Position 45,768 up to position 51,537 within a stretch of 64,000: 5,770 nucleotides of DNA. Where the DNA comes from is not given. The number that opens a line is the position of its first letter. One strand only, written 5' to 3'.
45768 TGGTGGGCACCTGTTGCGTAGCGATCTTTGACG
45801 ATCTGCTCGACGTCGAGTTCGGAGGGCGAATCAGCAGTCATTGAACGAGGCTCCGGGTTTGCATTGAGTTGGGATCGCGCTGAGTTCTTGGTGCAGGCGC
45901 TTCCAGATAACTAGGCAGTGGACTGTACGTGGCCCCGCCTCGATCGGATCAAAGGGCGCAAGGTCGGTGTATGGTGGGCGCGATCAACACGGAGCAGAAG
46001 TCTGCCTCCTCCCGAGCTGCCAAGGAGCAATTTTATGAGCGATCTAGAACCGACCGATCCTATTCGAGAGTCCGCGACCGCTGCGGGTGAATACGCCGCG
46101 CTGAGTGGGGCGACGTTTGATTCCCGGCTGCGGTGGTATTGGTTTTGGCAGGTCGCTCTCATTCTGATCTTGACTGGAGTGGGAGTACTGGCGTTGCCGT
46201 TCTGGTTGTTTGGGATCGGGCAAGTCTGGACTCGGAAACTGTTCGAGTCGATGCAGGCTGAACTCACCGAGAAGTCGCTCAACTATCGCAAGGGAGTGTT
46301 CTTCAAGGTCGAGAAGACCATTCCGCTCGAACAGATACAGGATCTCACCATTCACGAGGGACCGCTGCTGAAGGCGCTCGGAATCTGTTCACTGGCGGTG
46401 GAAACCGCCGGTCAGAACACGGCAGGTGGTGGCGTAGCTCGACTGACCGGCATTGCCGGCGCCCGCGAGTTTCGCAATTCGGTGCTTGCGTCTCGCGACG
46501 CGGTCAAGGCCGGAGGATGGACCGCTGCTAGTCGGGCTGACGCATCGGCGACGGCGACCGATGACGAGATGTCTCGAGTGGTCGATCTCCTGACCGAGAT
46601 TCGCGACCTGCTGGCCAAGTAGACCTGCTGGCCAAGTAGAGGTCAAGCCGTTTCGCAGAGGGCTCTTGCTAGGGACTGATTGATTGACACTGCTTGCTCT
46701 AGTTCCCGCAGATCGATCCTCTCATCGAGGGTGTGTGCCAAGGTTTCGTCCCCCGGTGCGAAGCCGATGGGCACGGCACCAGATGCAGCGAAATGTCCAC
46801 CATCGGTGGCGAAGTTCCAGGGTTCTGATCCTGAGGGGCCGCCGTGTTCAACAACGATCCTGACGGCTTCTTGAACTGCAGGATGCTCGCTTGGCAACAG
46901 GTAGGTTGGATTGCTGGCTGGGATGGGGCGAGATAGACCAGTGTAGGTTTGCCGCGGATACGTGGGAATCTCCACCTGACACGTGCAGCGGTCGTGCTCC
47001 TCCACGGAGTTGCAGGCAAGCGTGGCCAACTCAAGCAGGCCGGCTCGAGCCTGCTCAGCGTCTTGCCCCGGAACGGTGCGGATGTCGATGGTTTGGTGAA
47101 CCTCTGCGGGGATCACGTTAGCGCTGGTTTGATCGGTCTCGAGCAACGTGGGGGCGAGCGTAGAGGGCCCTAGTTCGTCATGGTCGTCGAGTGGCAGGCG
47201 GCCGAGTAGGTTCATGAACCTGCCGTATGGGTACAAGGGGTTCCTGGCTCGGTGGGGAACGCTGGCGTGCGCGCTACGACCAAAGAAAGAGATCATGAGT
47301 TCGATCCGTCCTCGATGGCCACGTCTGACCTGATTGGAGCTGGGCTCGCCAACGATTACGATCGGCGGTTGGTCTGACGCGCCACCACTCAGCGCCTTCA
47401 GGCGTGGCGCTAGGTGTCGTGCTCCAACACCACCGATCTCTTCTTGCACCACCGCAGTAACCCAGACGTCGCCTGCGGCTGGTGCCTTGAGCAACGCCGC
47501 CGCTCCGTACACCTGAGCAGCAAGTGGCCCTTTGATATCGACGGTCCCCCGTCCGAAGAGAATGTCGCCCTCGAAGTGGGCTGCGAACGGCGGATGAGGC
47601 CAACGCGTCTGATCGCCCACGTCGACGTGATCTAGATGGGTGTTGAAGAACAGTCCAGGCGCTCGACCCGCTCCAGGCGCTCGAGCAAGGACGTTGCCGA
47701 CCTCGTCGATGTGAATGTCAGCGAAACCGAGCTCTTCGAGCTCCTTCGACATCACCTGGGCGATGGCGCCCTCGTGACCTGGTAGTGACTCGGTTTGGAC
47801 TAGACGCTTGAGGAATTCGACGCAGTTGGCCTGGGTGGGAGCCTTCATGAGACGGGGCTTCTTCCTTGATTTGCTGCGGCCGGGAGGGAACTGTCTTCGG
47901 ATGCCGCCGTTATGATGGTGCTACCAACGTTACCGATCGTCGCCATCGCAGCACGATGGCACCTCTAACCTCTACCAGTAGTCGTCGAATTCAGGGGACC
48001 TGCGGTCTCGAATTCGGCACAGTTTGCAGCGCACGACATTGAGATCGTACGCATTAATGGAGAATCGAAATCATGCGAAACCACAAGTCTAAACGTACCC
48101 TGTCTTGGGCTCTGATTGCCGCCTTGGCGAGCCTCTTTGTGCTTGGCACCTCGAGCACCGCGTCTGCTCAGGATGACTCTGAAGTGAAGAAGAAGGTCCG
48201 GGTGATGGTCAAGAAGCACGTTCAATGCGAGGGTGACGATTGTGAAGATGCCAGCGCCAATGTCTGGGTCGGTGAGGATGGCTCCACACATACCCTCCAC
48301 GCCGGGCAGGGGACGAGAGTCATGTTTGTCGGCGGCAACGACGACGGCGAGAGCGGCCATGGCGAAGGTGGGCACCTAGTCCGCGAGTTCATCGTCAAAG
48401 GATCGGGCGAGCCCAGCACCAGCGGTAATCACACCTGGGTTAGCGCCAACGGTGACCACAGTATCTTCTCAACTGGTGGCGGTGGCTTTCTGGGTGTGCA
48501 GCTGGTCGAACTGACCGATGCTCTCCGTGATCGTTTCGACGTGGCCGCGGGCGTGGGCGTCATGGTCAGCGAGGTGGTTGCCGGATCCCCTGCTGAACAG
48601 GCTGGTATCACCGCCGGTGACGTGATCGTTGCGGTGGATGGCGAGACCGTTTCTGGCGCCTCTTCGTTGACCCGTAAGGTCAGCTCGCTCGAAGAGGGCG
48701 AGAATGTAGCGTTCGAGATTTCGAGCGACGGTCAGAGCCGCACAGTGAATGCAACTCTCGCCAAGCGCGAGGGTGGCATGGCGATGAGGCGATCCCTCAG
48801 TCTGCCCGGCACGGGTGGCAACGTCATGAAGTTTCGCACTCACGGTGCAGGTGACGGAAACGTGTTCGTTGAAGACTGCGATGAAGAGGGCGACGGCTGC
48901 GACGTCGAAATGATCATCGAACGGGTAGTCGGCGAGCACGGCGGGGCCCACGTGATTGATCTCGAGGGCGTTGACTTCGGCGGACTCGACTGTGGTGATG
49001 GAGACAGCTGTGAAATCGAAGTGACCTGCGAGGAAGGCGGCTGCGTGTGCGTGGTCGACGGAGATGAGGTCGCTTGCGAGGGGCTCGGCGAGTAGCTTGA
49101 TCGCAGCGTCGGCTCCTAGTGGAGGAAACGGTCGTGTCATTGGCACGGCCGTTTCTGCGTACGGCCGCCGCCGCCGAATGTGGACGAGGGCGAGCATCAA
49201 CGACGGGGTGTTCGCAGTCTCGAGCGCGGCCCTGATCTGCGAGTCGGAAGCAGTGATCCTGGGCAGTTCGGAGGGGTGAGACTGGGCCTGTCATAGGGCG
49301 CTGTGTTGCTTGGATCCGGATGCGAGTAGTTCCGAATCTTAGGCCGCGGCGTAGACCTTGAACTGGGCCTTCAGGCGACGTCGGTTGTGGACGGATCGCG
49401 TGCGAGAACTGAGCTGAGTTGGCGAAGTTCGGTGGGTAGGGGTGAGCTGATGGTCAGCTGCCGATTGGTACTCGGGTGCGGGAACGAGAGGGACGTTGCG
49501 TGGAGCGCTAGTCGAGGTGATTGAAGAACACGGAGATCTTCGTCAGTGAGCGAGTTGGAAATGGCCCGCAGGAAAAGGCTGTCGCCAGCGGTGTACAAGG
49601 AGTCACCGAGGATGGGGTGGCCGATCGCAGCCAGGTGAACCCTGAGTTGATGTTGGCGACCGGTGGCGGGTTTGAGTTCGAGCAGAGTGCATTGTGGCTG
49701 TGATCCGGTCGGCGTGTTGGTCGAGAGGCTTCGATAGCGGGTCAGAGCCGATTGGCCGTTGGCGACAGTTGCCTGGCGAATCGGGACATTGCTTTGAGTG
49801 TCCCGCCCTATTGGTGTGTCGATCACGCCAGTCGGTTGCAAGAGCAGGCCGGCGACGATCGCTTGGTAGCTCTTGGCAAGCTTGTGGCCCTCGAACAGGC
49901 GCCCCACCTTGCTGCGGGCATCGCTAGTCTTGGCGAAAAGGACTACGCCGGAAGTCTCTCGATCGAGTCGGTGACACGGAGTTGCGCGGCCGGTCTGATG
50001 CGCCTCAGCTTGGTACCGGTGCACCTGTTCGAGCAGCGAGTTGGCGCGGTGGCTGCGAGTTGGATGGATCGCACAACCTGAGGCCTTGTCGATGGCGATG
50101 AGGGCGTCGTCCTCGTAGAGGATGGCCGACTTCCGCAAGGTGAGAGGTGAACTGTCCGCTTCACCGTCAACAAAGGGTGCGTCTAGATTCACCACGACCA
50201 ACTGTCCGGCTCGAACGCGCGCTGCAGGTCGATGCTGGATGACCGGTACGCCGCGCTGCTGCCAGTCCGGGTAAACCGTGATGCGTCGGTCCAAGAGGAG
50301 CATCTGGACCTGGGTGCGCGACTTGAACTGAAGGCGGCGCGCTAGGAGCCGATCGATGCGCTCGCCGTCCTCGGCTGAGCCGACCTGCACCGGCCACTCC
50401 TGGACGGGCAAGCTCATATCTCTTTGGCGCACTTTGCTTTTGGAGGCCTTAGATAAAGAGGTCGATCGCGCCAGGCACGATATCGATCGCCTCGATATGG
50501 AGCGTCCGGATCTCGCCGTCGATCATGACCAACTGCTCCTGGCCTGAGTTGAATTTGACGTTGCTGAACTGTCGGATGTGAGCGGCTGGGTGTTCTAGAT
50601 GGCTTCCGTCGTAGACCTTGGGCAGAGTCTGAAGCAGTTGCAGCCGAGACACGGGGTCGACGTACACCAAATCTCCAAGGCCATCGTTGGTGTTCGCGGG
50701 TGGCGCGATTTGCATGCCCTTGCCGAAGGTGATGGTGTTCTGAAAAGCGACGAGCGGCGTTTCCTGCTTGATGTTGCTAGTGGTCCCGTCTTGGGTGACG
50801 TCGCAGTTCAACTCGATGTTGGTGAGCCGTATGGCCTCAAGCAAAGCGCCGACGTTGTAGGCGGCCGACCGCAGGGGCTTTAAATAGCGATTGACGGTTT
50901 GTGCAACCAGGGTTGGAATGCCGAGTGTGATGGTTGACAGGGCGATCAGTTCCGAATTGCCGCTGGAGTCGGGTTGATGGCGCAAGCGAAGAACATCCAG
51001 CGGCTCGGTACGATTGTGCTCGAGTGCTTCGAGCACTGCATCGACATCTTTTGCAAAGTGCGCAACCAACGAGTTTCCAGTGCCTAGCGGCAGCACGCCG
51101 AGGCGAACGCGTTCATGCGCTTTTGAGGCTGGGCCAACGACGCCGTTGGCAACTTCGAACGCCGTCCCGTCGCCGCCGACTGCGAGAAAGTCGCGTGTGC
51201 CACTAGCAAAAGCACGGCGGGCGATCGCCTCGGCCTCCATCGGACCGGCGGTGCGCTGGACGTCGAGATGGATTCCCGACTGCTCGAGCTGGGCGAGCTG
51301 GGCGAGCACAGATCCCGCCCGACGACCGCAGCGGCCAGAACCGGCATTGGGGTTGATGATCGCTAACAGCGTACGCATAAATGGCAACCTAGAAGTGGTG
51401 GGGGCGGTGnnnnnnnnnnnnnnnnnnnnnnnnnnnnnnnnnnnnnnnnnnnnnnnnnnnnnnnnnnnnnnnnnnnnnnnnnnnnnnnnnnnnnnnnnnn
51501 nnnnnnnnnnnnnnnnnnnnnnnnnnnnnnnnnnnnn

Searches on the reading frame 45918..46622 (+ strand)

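Call 80: search_protein_families(library=pfam, proteins=[window:45918-46622:+], max_evalue=0.00001)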
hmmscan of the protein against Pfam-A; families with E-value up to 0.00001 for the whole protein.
window:45918-46622:+ (234 aa): 2 families
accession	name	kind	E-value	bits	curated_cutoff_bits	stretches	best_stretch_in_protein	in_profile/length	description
PF03703.20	bPH_2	-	2e-13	50.8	22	1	115-187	7-76/78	Bacterial PH domain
PF24649.1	DUF7642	-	5e-06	26.9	27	1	128-193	30-95/100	Domain of unknown function (DUF7642)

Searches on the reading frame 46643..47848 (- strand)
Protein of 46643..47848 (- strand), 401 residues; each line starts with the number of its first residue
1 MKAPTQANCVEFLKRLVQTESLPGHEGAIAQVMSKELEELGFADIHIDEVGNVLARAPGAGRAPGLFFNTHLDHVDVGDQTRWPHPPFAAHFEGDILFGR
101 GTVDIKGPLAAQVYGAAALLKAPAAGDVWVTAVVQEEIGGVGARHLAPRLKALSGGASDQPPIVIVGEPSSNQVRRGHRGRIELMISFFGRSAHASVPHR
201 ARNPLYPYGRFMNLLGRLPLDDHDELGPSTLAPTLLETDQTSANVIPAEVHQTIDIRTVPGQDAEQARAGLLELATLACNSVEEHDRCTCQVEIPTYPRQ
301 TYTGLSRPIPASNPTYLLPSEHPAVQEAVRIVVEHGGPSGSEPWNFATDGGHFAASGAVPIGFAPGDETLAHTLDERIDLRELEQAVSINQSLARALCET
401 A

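Call 80: search_protein_families(library=pfam, proteins=[window:46643-47848:-], max_evalue=0.00001)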
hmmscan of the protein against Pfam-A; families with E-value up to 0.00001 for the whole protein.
window:46643-47848:- (401 aa): 2 families
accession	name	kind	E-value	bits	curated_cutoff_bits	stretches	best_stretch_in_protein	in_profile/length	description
PF01546.33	Peptidase_M20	-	1.4e-20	74.5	24.6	1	68-394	2-204/206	Peptidase family M20/M25/M40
PF07687.19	M20_dimer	-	6.9e-15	55.4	21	1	177-271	2-95/107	Peptidase dimerisation domain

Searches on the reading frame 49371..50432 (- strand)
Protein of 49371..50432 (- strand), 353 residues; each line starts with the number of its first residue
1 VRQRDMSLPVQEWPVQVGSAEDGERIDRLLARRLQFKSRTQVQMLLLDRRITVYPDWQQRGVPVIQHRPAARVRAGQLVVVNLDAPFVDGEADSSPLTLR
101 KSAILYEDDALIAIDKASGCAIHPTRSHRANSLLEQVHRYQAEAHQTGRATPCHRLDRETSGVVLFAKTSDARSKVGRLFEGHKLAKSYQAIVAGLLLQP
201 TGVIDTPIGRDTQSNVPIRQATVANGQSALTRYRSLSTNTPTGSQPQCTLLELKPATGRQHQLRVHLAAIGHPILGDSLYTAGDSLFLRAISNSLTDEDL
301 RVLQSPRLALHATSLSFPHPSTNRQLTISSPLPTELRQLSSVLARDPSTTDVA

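Call 80: search_protein_families(library=pfam, proteins=[window:49371-50432:-], max_evalue=0.00001)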
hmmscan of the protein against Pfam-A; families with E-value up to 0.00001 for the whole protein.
window:49371-50432:- (353 aa): 1 family
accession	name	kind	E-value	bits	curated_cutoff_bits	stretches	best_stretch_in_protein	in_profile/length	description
PF00849.27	PseudoU_synth_2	-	3.3e-31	109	26.8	1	111-269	2-152/152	RNA pseudouridylate synthase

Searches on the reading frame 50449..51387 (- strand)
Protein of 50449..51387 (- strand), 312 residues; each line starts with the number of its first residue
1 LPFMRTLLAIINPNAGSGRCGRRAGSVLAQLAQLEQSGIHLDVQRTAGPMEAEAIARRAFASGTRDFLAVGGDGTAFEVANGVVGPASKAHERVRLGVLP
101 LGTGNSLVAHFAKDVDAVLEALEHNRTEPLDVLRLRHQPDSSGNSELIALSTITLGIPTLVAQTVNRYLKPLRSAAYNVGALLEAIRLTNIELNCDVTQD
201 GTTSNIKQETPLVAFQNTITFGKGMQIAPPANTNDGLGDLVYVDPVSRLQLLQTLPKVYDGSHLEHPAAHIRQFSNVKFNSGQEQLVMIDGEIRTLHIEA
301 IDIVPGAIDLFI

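Call 80: search_protein_families(library=pfam, proteins=[window:50449-51387:-], max_evalue=0.00001)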
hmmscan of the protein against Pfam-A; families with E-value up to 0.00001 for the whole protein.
window:50449-51387:- (312 aa): 2 families
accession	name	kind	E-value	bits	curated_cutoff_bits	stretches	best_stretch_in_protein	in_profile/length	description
PF19279.4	YegS_C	-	9.2e-29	100.7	27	1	152-311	2-157/158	YegS C-terminal NAD kinase beta sandwich-like domain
PF00781.29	DAGK_cat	-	6.5e-22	77.9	23.6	1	7-134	2-124/125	Diacylglycerol kinase catalytic domain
